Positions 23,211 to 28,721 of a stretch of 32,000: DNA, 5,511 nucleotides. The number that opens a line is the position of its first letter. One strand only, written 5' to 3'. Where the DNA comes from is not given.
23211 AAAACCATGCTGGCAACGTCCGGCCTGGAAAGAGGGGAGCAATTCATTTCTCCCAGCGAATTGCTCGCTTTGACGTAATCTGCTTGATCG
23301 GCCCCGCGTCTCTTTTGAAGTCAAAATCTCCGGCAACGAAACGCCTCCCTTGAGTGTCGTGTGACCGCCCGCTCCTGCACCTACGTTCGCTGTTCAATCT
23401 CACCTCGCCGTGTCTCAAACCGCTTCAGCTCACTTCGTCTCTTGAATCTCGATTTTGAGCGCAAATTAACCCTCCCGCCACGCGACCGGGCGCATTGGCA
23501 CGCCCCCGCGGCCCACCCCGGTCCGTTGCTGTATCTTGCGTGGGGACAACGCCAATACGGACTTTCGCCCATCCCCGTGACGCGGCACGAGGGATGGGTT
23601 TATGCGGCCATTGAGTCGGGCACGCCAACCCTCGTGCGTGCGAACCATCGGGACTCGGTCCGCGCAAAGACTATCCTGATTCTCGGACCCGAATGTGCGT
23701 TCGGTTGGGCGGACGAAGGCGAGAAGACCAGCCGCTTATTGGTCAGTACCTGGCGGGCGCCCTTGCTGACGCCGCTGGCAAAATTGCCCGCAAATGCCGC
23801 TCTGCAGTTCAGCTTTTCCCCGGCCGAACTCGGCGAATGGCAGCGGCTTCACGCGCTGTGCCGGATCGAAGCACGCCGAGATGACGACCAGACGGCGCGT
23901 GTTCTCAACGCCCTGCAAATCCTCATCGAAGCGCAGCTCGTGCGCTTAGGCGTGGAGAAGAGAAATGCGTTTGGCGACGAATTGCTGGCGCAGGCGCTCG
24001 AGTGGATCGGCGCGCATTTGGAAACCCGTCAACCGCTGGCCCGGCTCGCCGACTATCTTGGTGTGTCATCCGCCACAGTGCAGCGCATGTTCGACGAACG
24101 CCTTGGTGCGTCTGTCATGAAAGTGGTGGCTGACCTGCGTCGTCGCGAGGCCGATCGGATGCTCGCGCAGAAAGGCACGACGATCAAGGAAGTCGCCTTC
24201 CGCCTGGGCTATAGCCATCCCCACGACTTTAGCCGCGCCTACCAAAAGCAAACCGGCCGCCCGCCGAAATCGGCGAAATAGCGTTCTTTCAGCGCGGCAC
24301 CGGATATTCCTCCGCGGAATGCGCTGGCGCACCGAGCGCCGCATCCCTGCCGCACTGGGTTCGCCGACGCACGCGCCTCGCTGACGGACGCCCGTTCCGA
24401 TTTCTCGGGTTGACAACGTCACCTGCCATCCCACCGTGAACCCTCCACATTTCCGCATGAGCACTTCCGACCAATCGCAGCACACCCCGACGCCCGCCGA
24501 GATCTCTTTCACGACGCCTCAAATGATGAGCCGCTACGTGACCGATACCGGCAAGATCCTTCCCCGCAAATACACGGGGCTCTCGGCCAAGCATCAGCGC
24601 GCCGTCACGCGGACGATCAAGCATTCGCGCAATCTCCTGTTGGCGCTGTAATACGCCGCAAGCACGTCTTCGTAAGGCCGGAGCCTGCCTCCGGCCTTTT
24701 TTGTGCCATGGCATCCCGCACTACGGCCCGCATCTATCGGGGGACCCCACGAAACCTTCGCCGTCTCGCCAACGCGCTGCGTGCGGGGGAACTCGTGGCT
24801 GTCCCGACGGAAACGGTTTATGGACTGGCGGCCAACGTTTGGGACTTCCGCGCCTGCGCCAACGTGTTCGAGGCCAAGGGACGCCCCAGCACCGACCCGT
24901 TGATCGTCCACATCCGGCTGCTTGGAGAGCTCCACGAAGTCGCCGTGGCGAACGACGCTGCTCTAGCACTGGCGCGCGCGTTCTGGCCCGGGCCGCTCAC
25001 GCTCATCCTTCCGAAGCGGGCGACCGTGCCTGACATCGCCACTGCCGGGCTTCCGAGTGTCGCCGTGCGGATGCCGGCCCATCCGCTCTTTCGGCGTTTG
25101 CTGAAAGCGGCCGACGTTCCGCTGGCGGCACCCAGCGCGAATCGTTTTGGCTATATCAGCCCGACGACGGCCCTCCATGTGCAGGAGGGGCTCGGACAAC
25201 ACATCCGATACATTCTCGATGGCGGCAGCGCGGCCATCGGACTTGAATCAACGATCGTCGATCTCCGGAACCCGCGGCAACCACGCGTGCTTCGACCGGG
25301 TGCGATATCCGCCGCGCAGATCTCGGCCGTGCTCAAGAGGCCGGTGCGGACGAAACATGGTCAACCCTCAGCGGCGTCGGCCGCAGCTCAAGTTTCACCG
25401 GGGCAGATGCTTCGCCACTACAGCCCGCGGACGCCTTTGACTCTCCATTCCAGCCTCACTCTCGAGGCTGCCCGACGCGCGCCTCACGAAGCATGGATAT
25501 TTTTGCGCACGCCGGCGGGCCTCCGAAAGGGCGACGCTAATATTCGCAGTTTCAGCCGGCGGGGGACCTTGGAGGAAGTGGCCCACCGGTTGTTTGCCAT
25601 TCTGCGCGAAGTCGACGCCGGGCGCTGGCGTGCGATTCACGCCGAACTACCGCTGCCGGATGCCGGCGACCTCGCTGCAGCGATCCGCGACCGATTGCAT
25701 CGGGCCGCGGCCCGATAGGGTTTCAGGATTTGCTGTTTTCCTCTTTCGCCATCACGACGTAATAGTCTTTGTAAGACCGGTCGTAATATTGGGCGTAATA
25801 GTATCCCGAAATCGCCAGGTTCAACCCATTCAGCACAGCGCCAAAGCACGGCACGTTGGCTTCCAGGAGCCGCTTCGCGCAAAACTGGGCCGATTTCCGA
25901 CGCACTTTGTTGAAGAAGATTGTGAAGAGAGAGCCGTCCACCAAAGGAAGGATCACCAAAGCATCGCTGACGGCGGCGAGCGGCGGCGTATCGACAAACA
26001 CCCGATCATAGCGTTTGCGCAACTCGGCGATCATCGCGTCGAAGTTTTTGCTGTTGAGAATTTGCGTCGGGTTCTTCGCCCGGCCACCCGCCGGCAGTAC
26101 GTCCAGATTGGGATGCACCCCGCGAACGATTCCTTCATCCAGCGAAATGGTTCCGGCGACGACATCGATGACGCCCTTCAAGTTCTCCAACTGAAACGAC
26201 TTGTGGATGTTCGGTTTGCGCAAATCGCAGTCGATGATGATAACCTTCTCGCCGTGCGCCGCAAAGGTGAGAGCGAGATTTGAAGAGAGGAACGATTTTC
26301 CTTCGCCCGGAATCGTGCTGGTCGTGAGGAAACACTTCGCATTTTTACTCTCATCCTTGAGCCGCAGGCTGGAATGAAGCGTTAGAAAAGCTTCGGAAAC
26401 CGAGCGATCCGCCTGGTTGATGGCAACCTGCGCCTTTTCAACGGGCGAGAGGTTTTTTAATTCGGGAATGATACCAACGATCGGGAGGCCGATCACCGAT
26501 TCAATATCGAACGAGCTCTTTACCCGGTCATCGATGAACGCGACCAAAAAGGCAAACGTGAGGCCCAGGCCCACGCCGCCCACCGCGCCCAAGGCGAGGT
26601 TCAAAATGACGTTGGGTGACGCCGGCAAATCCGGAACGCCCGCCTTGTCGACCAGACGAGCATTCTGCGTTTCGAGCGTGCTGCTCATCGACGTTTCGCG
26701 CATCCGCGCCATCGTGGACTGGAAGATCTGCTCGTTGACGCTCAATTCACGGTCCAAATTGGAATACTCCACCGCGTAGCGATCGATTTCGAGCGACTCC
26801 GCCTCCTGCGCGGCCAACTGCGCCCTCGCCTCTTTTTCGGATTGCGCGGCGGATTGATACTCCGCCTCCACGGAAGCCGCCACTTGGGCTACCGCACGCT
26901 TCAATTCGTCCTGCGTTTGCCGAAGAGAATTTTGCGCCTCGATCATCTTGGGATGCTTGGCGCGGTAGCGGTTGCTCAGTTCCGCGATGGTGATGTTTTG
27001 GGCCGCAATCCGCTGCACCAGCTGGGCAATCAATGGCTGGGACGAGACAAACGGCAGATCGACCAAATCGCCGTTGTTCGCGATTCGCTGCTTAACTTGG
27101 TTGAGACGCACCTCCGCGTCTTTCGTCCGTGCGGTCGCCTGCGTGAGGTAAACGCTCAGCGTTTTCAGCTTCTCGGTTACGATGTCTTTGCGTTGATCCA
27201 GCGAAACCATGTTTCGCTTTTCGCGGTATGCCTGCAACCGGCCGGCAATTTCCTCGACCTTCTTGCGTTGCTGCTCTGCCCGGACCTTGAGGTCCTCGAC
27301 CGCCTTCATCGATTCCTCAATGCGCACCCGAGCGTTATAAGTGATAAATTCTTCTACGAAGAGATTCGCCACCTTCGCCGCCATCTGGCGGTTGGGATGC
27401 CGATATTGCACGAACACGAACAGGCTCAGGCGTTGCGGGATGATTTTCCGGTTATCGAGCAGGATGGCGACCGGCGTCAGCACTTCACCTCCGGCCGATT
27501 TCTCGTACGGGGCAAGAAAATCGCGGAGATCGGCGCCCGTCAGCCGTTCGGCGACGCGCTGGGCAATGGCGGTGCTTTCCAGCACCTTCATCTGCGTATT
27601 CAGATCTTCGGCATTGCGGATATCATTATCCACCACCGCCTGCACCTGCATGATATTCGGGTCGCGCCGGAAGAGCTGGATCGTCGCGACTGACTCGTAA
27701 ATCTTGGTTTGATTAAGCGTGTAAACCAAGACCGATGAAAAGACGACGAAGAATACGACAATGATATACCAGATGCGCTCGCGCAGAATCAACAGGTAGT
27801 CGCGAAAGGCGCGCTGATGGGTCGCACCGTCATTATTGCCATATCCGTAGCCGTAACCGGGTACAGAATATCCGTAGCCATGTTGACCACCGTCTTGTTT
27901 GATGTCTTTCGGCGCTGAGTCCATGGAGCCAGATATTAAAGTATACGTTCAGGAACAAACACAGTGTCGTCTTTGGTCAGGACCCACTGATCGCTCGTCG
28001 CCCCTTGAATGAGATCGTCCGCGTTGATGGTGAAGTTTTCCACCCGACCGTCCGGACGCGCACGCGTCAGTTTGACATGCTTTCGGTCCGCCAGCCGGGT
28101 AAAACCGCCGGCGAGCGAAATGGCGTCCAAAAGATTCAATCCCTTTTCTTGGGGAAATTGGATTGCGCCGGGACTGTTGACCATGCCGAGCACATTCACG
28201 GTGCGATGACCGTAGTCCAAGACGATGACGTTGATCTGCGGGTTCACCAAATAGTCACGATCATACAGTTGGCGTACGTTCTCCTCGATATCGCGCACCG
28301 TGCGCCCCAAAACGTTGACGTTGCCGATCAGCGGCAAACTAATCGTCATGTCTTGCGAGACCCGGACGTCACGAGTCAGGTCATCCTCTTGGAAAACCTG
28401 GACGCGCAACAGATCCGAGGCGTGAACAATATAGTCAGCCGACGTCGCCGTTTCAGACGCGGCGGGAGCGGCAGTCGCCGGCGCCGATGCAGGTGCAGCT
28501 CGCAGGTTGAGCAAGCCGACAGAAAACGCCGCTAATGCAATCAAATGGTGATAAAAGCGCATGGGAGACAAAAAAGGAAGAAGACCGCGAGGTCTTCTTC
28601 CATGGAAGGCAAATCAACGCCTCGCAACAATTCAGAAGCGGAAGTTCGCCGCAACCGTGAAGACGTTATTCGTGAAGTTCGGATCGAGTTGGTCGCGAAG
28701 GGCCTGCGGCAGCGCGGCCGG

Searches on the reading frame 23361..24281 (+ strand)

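Call 47: search_protein_families(library=pfam, proteins=[window:23361-24281:+], max_evalue=0.001)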
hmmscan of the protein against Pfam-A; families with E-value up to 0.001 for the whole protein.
window:23361-24281:+ (306 aa): 3 families
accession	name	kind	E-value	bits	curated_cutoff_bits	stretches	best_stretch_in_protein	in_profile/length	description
PF12833.13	HTH_18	-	6.2e-20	71.7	33.6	1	229-303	1-75/80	Helix-turn-helix domain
PF00165.29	HTH_AraC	-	2.9e-07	30.9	26.6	1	269-300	2-35/42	Bacterial regulatory helix-turn-helix proteins, AraC family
PF13542.12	HTH_Tnp_ISL3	-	0.0008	19.3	27.4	0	214-247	18-50/51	Helix-turn-helix domain of transposase family ISL3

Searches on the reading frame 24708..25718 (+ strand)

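Call 47: search_protein_families(library=pfam, proteins=[window:24708-25718:+], max_evalue=0.001)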
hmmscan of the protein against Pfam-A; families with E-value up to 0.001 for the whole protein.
window:24708-25718:+ (336 aa): 2 families
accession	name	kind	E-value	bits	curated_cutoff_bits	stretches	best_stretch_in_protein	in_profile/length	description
PF01300.24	Sua5_yciO_yrdC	-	4.2e-54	183.2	25.1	1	23-198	2-178/178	Telomere recombination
PF03481.19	Sua5_C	-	4.4e-21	76.3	22.9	1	200-335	1-136/136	Threonylcarbamoyl-AMP synthase, C-terminal domain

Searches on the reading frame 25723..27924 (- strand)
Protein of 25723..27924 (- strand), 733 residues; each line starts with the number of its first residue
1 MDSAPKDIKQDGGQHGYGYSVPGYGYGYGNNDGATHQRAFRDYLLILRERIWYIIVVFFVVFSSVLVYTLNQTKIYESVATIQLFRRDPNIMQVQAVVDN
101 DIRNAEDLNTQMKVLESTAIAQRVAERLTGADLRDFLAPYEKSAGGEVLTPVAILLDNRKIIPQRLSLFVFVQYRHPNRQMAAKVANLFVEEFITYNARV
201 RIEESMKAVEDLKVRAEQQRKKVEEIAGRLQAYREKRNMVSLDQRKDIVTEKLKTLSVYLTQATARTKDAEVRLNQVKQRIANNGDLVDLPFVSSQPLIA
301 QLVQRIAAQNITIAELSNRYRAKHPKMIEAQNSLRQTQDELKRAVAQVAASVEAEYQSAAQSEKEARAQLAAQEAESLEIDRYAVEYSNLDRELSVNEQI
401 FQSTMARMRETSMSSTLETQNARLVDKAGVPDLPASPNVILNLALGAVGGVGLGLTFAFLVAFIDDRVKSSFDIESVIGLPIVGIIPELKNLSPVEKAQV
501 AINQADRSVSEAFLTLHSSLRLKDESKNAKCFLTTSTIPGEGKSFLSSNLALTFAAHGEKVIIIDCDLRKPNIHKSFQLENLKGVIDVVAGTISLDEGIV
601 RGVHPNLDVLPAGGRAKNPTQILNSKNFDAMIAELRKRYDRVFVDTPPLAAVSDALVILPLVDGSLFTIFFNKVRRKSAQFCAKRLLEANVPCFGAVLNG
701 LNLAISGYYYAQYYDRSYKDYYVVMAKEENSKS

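Call 47: search_protein_families(library=pfam, proteins=[window:25723-27924:-], max_evalue=0.001)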
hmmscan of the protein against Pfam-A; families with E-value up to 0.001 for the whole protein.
window:25723-27924:- (733 aa): 5 families
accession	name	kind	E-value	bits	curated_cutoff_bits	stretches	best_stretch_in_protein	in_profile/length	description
PF13614.12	AAA_31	-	1e-09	39.1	27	1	540-649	12-128/177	AAA domain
PF13807.11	GNVR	-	1.7e-08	34.7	27.7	1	389-460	8-79/82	G-rich domain on putative tyrosine kinase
PF01656.29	CbiA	-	1.7e-07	31.7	25.4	1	535-640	4-70/125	CobQ/CobB/MinD/ParA nucleotide binding domain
PF02706.20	Wzz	-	1.1e-05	26.1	25.5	1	42-126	7-89/91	Chain length determinant protein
PF10609.15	ParA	-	3.2e-05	23.9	27.1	1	534-581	8-55/246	NUBPL iron-transfer P-loop NTPase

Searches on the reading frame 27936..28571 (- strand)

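Call 78: search_protein_families(library=ncbifam, proteins=[window:27936-28571:-], max_evalue=0.01)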
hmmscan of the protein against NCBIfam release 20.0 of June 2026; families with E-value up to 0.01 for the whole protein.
window:27936-28571:- (211 aa): 4 families
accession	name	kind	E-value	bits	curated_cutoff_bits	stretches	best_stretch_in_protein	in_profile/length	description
TIGR03028.1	EpsE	equivalog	3.7e-28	98.5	262.65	1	46-206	1-159/239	polysaccharide export protein EpsE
TIGR03027.2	pepcterm_export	equivalog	5e-27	94.7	180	1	46-210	2-168/169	XrtA/PEP-CTERM system exopolysaccharide export protein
NF041843.1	EpsY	equivalog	5.2e-19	68.3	320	1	42-191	48-194/211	exopolysaccharide export protein EpsY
NF011658.0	PRK15078.1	subfamily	1.4e-18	66.9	333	1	32-207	70-250/380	polysaccharide export protein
